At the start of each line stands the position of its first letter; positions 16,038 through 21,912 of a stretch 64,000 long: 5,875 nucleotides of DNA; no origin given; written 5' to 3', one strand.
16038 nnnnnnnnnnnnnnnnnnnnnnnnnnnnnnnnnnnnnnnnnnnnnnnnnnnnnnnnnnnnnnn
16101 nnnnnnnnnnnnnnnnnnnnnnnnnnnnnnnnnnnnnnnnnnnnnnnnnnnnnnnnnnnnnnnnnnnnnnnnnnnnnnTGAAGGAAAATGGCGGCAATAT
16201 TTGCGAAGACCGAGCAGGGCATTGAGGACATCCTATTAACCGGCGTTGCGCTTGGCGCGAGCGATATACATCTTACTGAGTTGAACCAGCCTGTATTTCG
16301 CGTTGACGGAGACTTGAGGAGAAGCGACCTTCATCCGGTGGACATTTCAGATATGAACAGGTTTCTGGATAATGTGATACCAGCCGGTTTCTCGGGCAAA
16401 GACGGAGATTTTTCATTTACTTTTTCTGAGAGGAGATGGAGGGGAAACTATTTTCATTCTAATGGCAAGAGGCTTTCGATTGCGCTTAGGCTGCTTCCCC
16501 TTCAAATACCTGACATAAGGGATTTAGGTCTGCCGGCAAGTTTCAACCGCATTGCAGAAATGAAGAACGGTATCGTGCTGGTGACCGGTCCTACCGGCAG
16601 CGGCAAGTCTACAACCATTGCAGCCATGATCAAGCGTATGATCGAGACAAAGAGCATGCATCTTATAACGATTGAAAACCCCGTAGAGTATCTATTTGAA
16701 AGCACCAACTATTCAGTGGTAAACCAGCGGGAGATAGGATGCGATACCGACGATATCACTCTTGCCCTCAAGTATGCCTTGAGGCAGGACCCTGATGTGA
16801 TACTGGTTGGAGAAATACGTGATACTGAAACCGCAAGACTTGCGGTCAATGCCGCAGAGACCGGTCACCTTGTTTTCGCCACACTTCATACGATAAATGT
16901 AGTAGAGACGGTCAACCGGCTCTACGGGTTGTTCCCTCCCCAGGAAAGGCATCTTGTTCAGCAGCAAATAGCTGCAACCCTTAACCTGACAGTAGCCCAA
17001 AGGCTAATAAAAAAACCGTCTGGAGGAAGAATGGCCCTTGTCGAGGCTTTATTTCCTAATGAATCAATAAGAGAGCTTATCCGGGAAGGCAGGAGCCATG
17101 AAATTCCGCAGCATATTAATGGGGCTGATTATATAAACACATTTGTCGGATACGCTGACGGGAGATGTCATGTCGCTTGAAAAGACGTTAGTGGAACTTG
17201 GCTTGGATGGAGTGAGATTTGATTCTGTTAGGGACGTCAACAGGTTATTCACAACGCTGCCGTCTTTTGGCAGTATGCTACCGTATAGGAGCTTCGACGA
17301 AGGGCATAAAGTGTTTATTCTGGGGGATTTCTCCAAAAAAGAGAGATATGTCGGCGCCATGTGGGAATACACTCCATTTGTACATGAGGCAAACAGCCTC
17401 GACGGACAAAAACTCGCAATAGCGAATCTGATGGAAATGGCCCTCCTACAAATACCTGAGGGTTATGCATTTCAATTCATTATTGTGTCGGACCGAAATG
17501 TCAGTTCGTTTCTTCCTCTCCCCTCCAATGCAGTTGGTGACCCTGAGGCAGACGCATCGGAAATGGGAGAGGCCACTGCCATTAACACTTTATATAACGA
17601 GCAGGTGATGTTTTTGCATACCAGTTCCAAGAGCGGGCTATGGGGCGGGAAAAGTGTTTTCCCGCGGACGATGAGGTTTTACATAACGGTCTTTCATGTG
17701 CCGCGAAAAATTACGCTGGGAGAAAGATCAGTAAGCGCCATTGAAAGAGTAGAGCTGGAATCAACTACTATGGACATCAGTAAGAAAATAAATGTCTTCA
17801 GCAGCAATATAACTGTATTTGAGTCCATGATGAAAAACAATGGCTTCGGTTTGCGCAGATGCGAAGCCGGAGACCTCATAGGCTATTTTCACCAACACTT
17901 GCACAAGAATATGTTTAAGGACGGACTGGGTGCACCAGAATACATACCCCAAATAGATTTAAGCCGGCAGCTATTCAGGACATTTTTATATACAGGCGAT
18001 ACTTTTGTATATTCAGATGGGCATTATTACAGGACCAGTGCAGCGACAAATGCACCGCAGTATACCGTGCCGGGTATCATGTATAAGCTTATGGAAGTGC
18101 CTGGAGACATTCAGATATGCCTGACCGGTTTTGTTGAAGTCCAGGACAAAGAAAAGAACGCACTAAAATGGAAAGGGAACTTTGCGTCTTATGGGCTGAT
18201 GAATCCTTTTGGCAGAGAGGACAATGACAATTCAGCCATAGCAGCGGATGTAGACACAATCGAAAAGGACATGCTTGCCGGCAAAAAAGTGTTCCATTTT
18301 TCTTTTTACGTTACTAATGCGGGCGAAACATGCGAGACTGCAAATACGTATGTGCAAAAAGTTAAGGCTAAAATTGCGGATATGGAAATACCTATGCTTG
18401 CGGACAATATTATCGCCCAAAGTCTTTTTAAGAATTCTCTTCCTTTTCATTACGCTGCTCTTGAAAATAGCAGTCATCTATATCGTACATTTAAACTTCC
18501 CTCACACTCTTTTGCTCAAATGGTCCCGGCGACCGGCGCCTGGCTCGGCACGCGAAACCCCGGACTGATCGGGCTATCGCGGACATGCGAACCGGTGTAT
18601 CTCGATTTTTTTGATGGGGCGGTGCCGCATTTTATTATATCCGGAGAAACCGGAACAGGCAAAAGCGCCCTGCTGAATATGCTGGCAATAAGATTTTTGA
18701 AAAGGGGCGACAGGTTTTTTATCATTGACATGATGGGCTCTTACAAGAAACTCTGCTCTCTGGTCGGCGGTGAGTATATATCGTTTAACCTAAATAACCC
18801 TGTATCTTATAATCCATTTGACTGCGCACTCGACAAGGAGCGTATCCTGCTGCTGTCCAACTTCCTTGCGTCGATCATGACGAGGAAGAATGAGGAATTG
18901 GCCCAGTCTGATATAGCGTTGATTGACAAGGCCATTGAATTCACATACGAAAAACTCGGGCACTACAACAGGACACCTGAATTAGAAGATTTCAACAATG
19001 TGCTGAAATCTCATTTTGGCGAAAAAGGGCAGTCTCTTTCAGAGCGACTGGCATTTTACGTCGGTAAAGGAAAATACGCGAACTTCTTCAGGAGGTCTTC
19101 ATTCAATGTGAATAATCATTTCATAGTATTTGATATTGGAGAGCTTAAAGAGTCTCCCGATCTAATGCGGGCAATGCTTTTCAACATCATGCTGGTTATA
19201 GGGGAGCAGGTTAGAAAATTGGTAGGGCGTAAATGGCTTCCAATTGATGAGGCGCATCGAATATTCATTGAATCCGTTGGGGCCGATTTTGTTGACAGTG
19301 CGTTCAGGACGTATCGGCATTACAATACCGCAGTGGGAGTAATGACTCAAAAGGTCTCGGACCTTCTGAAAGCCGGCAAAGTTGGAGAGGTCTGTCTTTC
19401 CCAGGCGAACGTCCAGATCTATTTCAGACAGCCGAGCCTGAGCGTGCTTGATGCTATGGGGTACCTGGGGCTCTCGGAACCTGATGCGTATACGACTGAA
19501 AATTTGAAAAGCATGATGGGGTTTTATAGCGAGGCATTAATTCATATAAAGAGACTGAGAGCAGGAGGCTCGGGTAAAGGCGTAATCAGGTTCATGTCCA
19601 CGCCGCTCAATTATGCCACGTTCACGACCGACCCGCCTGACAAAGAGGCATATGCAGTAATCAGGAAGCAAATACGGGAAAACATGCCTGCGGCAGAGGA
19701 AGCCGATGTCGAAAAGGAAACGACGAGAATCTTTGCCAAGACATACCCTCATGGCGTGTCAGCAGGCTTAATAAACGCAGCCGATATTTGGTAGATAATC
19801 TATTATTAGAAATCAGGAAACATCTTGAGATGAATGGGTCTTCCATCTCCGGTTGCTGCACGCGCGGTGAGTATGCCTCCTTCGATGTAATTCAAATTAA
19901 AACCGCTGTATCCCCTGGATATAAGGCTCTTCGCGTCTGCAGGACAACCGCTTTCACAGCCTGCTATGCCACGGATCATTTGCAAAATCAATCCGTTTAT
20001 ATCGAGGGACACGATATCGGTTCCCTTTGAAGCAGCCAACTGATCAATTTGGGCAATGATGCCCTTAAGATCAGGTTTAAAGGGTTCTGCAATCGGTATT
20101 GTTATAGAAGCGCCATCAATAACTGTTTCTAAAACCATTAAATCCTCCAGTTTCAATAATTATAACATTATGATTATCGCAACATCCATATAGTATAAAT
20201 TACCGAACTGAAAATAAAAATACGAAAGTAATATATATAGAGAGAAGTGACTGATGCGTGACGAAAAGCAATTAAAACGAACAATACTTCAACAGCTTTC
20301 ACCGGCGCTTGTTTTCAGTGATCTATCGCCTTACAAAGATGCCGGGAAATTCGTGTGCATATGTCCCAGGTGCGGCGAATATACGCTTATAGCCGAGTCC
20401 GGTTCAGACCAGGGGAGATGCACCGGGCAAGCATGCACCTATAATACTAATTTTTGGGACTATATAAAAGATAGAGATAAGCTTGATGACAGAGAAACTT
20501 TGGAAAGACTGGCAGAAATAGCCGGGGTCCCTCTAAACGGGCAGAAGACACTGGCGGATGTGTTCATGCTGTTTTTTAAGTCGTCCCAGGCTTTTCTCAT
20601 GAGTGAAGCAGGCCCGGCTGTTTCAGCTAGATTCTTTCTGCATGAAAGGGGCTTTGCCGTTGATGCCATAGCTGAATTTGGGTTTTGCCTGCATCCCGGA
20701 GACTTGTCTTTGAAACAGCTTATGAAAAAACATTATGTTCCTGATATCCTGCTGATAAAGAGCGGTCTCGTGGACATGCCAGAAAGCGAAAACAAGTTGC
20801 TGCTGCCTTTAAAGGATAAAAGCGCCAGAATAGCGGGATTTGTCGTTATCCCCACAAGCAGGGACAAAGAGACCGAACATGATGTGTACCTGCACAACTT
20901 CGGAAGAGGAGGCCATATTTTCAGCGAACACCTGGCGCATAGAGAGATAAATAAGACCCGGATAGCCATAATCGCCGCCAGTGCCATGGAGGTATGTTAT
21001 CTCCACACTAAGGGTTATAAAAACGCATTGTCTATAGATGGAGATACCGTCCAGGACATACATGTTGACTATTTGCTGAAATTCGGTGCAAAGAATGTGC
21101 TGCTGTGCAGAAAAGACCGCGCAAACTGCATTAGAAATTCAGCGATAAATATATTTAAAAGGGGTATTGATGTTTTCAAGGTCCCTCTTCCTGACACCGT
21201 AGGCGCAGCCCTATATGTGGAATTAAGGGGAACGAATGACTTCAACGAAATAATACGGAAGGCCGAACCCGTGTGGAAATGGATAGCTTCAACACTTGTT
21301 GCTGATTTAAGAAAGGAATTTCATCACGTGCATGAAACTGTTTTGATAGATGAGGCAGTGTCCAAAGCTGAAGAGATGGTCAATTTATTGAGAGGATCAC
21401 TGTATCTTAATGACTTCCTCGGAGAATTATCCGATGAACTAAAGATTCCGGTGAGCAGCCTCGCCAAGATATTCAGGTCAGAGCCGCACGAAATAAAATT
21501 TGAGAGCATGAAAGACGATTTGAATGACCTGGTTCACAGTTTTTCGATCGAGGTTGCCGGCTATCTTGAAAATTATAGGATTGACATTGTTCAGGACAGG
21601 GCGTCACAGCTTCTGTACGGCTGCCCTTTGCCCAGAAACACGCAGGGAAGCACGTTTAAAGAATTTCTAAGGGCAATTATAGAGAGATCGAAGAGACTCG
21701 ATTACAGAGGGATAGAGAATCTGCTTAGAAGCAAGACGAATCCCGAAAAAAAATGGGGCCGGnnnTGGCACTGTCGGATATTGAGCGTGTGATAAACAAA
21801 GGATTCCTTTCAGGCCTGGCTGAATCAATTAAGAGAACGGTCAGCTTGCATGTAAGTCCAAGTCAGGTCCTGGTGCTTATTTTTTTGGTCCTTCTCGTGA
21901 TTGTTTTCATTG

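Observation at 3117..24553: Chimeric type IV pilus / F-G-type T4SS transfer block without a recognisable envelope-spanning core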

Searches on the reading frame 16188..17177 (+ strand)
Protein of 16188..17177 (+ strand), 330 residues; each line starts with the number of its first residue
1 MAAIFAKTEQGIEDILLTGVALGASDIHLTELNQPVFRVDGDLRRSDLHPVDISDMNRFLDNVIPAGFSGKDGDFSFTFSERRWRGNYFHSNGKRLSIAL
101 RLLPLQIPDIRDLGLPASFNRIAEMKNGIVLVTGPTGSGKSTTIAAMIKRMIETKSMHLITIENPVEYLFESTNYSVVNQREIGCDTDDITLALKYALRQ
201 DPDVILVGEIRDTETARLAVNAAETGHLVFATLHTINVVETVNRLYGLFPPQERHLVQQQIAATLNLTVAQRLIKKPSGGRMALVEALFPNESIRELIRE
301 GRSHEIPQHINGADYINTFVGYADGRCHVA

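Call 4: search_protein_families(library=pfam, max_evalue=0.01, proteins=[window:16188-17177:+])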
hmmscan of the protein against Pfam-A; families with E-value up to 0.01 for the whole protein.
window:16188-17177:+ (330 aa): 16 families
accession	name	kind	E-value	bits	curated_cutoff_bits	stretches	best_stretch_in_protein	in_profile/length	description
PF00437.27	T2SSE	-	5.4e-48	163.9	24.9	1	14-276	14-280/370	Type II/IV secretion system protein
PF01935.23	DUF87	-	2e-05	25.2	23.2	1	130-210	26-103/220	Helicase HerA, central domain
PF13555.12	AAA_29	-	3.7e-05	23.8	27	1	125-151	19-46/61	P-loop containing region of AAA domain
PF20720.3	nSTAND3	-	0.00013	22.1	27.2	1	126-166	16-55/155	Novel STAND NTPase 3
PF13191.12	AAA_16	-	0.00021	22.3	32.6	1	119-158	16-52/167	AAA ATPase domain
PF25199.1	nSTAND_NTPase5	-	0.00035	20.9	34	1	124-172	38-86/145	Novel STAND NTPase 5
PF13173.12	AAA_14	-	0.00083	19.8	27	1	127-173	2-48/129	AAA domain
PF13401.12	AAA_22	-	0.00095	19.9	27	1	126-165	4-42/130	AAA domain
PF13245.12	AAA_19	-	0.00097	19.8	25.1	1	124-160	8-44/134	AAA domain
PF00004.35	AAA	-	0.0013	19.6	21.2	1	130-217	1-73/131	ATPase family associated with various cellular activities (AAA)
PF13604.12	AAA_30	-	0.0015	18.8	27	1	120-211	11-98/191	AAA domain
PF13476.12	AAA_23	-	0.002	19.2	27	1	126-147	18-39/201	AAA domain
PF01580.24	FtsK_SpoIIIE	-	0.0029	17.5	24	1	128-154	40-66/221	FtsK/SpoIIIE family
PF03215.21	Rad17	-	0.003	18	23.8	1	124-167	42-81/186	Rad17 P-loop domain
PF13086.12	AAA_11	-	0.0034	17.6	27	1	126-154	16-44/257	AAA domain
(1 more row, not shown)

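Call 11: search_protein_families(library=ncbifam, max_evalue=0.01, proteins=[window:16188-17177:+])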
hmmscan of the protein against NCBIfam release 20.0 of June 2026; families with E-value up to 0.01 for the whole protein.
window:16188-17177:+ (330 aa): 25 families
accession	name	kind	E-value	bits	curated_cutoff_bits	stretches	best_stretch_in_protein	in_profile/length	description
TIGR01420.1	pilT_fam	subfamily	7.1e-96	321.4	319.1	1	12-311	2-306/343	PilT/PilU family type 4a pilus ATPase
TIGR02525.1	plasmid_TraJ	equivalog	4.8e-46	157.4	368.3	1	92-311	114-335/372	plasmid transfer ATPase TraJ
TIGR02533.1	type_II_gspE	equivalog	4.6e-44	150.9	630.25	1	117-276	233-381/486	type II secretion system ATPase GspE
TIGR02524.1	dot_icm_DotB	equivalog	9.2e-44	150.1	463.3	1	12-306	6-317/358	Dot/Icm type IV secretion system ATPase DotB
TIGR02538.1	type_IV_pilB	equivalog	5.2e-42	144.2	675.65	1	119-276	308-454/564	type IV-A pilus assembly ATPase PilB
NF007755.0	PRK10436.1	equivalog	8e-41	140.2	617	1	10-276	87-357/465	type II secretion system protein GspE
NF041000.1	ATPase_ComGA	equivalog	1.9e-40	138.5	300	1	97-275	95-266/267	competence type IV pilus ATPase ComGA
NF053534.1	T4PilAsmATPsTfpB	equivalog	7.2e-37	127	850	1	118-276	327-474/584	type IV pilus assembly ATPase TfpB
NF058587.1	archaellum_moto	equivalog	4.3e-19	68.7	550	1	129-247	277-395/527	archaellum flagellar ATPase motor FlaI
TIGR02782.1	TrbB_P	equivalog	9.3e-16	58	304.55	1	130-281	139-286/303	P-type conjugative transfer ATPase TrbB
NF010469.0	PRK13894.1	subfamily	7.6e-15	55.1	508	1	123-249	147-268/320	conjugal transfer ATPase TrbB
TIGR02788.1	VirB11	equivalog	9.8e-15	54.4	249.95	1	115-268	132-287/308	P-type DNA transfer ATPase VirB11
TIGR03819.1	heli_sec_ATPase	hypoth_equivalog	2.4e-12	46.7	373.15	1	130-270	181-324/340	TadA family conjugal transfer-associated ATPase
NF010407.0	PRK13833.1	subfamily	4.7e-12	46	499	1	129-270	146-284/323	conjugal transfer protein TrbB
NF053672.1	bindosome_BasE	exception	2e-11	43.3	1000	1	122-262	266-405/512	bindosome assembly system ATPase subunit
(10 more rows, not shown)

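Call 13: find_encoding_contigs(protein=window:16188-17177:+, flank=10000, max_places=6)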
Protein window:16188-17177:+ (330 aa): no gene with exactly this product is on record in the collection.

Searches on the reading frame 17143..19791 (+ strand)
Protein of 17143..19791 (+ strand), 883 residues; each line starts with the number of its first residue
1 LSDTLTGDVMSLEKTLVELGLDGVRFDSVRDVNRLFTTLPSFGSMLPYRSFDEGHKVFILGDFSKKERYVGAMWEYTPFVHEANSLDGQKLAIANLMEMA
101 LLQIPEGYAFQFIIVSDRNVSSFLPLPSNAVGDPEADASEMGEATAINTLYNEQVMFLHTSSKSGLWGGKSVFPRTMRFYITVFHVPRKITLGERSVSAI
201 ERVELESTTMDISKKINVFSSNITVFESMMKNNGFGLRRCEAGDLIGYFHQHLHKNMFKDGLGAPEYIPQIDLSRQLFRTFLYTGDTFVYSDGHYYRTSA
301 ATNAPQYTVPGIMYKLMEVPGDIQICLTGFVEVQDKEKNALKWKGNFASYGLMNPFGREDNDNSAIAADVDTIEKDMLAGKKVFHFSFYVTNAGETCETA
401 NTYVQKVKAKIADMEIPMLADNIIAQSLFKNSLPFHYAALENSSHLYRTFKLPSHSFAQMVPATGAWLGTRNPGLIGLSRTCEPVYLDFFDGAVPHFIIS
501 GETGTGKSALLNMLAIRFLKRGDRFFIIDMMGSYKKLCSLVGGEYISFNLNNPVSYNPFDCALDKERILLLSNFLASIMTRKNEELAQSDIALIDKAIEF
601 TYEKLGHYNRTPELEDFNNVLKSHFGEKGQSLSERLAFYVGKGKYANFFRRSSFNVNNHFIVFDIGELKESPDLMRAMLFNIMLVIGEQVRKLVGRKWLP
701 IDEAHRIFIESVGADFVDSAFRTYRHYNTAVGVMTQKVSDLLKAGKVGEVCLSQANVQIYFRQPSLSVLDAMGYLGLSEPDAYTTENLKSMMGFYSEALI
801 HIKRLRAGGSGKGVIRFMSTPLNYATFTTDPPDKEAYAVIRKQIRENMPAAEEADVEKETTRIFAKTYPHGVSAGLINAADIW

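Call 4: search_protein_families(library=pfam, max_evalue=0.01, proteins=[window:17143-19791:+])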
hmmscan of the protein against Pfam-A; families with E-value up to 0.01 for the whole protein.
window:17143-19791:+ (883 aa): 8 families
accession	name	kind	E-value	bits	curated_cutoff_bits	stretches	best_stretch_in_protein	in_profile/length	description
PF19044.6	P-loop_TraG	-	7.6e-34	117.5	25.8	1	497-837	32-392/413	TraG P-loop domain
PF11130.14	TraC_F_IV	-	1.5e-10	41.1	28.1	1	44-436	3-374/375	TraC protein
PF01935.23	DUF87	-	3.3e-08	34.4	23.2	1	484-631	13-158/220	Helicase HerA, central domain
PF12846.13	AAA_10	-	8.8e-07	28.7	27.5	1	495-791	22-332/362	AAA-like domain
PF20720.3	nSTAND3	-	0.00032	20.8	27.2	1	497-536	20-59/155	Novel STAND NTPase 3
PF10412.15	TrwB_AAD_bind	-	0.00094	18.6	20.5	1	495-535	16-56/387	Type IV secretion-system coupling protein DNA-binding domain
PF13401.12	AAA_22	-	0.0053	17.5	27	0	497-534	8-45/130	AAA domain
PF13191.12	AAA_16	-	0.0098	16.8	32.6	0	490-522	20-52/167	AAA ATPase domain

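Call 6: search_dna_similar(query=window:17143-19791:+, collection=plasmids, mode=protein, max_rows=25)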
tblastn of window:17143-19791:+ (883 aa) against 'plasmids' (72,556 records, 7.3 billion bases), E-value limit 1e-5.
The search stops at 5000 records and this limit was reached: more records match than are counted here, and every count below describes the 5000 best-scoring records only.
Records with a match: at least 5000; places in all: 5073; records where one place covers at least 80% of the query: 3.
Best place of each record, by identity: <60% 5000.
By first word of the organism name: Escherichia 2207; Klebsiella 533; Acinetobacter 259; Salmonella 233; Pseudomonas 173; Citrobacter 165; Enterobacter 153; Providencia 148; Shigella 108; Burkholderia 102; and 174 more.
By predicted mobility (MOB-suite, as given by PLSDB): conjugative 4212; non-mobilizable 493; mobilizable 295.
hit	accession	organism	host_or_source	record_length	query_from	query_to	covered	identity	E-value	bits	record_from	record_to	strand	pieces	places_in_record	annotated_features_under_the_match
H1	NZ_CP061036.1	Sphingomonas aliaeris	whole organism,Pork steak,pork steak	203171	40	852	92%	21.2%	3e-21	108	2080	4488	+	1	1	traC: type IV secretion system protein TraC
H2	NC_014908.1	Alicycliphilus denitrificans BC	-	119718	46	834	89%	20.7%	1e-22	112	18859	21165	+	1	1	traC: type IV secretion system protein TraC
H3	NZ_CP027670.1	Simplicispira suum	cell culture,Dust collector of pigpen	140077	46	834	89%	20.7%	1e-22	112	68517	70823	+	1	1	traC: type IV secretion system protein TraC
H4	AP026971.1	Comamonadaceae bacterium OS-4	-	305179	199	875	77%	23.1%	9e-21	106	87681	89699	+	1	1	hypothetical protein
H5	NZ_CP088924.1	Rhodanobacter thiooxydans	soil,well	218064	283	838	63%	25.0%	1e-28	132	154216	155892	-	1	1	traC: type IV secretion system protein TraC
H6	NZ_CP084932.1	Sphingomonas morindae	mixed culture,Noni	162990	270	882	69%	22.6%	9e-16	90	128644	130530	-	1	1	traC: type IV secretion system protein TraC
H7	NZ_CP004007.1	Legionella oakridgensis ATCC 33761 = DSM 21215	-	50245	211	766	63%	24.8%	9e-20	103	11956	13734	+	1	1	traC: type IV secretion system protein TraC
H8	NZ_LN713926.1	Pseudomonas fluorescens SBW25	-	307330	260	839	66%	23.6%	2e-19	102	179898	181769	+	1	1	FtsK/SpoIIIE domain-containing protein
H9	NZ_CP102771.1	Myxococcus stipitatus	-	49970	330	880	62%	24.8%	1e-23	115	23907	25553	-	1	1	ATP-binding protein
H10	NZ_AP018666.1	Sphingobium amiense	-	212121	270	852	66%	23.5%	4e-17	95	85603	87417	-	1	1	traC: type IV secretion system protein TraC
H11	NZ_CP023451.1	Rhizorhabdus dicambivorans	soil sample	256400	270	852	66%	23.5%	4e-17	95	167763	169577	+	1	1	traC: type IV secretion system protein TraC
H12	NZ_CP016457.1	Sphingobium sp. RAC03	Microbial isolate,Algal phycosphere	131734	270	852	66%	23.4%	2e-18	99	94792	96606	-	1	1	traC: type IV secretion system protein TraC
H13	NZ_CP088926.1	Rhodanobacter denitrificans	soil,well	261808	283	838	63%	24.5%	6e-28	129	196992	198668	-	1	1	traC: type IV secretion system protein TraC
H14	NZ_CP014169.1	Sphingomonas panacis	Panax ginseng,bacterial cell,Panax ...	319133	270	852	66%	23.3%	2e-15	89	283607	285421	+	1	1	traC: type IV secretion system protein TraC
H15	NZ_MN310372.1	Pseudomonas putida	-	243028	283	829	62%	24.8%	6e-25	120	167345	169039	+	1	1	traC: type IV secretion system protein TraC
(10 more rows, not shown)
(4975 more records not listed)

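Call 7: find_related_loci(query=window:17143-19791:+, collection=genome_contigs, flank=10000)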
Query window:17143-19791:+ (883 aa) in genome_contigs; peptide patterns used: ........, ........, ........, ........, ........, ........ (x = any residue, [..] = any of these).
51 stretches matched a pattern; 7 encode a relative of the query (tblastn E <= 1e-3); 7 distinct loci.
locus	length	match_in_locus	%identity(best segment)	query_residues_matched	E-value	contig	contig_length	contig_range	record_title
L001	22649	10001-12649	87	1-883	0e+0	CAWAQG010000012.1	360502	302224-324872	MAG: Nitrospirota bacterium isolate MFD03726.bin.1.191 genome assembly, contig: contig_32811, whole genome shotgun seque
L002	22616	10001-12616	84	7-883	0e+0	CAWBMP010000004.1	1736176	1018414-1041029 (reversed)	MAG: Nitrospirota bacterium isolate MFD01476.bin.1.234 genome assembly, contig: contig_6404, whole genome shotgun sequen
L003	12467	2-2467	88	59-883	0e+0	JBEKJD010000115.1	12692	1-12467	MAG: Dissulfurispiraceae bacterium isolate SPRUCE 315 SPRUCE_315_115, whole genome shotgun sequence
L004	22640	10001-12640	86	4-883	0e+0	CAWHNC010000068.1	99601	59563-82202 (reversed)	MAG: Nitrospirota bacterium isolate MFD04752.bin.1.93 genome assembly, contig: contig_23043, whole genome shotgun sequen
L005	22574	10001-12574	82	21-883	0e+0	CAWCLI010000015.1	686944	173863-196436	MAG: Nitrospirota bacterium isolate MFD03726.bin.1.47 genome assembly, contig: contig_58007, whole genome shotgun sequen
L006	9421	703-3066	59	21-812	0e+0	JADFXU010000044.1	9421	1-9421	MAG: Nitrospirae bacterium isolate nDJH15bin8 nDJH15_bin8_NODE_44_length_9421_cov_6.111961, whole genome shotgun sequenc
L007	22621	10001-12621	78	11-883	0e+0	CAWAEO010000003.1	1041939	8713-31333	MAG: Nitrospirota bacterium isolate MFD03726.bin.2.162 genome assembly, contig: contig_32879, whole genome shotgun seque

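Call 11: search_protein_families(library=ncbifam, max_evalue=0.01, proteins=[window:17143-19791:+])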
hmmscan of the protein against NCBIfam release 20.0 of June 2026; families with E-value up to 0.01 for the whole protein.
window:17143-19791:+ (883 aa): 15 families
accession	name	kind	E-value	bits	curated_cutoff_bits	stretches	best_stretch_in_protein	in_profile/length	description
TIGR02746.1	TraC-F-type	equivalog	1.5e-77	261.2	567.05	2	368-847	300-789/800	type IV secretion system protein TraC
TIGR00929.1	VirB4_CagE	subfamily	7.2e-40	137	643.1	1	405-779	337-718/792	VirB4 family type IV secretion/conjugal transfer ATPase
NF045971.1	conju_CD1110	equivalog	8.7e-36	123.5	325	1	379-747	305-678/752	VirB4-like conjugal transfer ATPase, CD1110 family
NF045975.1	VirB4_plasma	equivalog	3e-29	101.3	590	1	360-747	383-813/894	Mbov_0397 family ICE element conjugal transfer ATPase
NF010278.0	PRK13721.1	subfamily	1.1e-25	89.8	1177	1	499-763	484-761/874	type IV secretion system protein TraC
TIGR03783.1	Bac_Flav_CT_G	subfamily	6.1e-18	64.1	261.55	1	498-764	442-734/829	TraG family conjugative transposon ATPase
NF010473.0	PRK13898.1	equivalog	7.4e-17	60.7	1050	1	483-761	436-708/801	type IV secretion system ATPase VirB4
TIGR03744.1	traC_PFL_4706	equivalog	1.2e-16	59.8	520.6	1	359-538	334-519/892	conjugative transfer ATPase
NF010447.0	PRK13873.1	equivalog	1.6e-16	59.5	1020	1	360-744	305-686/815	conjugal transfer protein TrbE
NF053655.1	CedD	equivalog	4.4e-06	25.6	600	1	495-565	222-289/527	DNA-translocating ATPase CedD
NF010404.0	PRK13830.1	subfamily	9.2e-05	20.4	810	1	467-599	429-567/818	conjugal transfer protein TrbE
NF047389.1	ATPase_Sll1717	subfamily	0.0021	17.2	75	1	496-728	31-219/454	P-loop ATPase, Sll1717 family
TIGR03743.1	SXT_TraD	subfamily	0.0026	16.3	366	1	473-542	155-229/636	conjugative transfer system coupling protein TraD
TIGR02759.1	TraD_Ftype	equivalog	0.0039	16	521.35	1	494-536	176-218/566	type IV conjugative transfer system coupling protein TraD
NF005931.1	PRK07952.1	equivalog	0.0041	16.7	357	1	486-531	91-139/246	replicative helicase loader DnaC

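Call 89: search_protein_families(library=ncbifam, max_evalue=0.05, proteins=[L002:2561-3517:+])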
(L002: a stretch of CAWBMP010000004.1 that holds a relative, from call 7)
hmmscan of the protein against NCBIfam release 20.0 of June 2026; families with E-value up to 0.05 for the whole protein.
L002:2561-3517:+ (319 aa): 1 family
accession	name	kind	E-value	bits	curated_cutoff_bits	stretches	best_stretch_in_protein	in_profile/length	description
TIGR03021.1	pilP_fam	equivalog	4.5e-09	37.4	34.65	1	140-256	5-118/119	type IV pilus biogenesis protein PilP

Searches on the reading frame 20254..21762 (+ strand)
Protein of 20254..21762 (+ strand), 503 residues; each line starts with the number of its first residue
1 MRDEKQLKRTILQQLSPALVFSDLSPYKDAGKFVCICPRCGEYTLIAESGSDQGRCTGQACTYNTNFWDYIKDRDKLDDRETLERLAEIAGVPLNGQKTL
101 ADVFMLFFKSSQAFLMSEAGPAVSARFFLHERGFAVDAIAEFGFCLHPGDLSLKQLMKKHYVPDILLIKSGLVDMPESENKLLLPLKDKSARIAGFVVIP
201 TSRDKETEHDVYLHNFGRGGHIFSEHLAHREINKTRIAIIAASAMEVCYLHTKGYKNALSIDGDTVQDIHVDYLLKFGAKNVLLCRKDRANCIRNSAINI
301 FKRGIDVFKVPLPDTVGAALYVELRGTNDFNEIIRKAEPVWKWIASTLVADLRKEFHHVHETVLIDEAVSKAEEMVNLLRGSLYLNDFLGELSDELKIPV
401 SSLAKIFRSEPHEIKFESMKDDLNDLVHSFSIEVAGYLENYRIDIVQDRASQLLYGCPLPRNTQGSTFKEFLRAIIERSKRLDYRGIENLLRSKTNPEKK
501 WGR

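Call 4: search_protein_families(library=pfam, max_evalue=0.01, proteins=[window:20254-21762:+])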
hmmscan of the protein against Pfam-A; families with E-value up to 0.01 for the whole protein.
window:20254-21762:+ (503 aa): 1 family
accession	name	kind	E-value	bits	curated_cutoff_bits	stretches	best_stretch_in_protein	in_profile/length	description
PF08275.17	DNAG_N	-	0.0022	18.5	26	1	124-197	13-94/128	DNA primase catalytic core, N-terminal domain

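Call 11: search_protein_families(library=ncbifam, max_evalue=0.01, proteins=[window:20254-21762:+])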
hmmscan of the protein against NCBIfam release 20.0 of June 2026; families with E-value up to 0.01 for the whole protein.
window:20254-21762:+ (503 aa): 1 family
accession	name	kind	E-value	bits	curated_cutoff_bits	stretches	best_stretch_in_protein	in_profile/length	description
TIGR01391.1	dnaG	equivalog_domain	1.1e-10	41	283.6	1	30-376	30-398/414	DNA primase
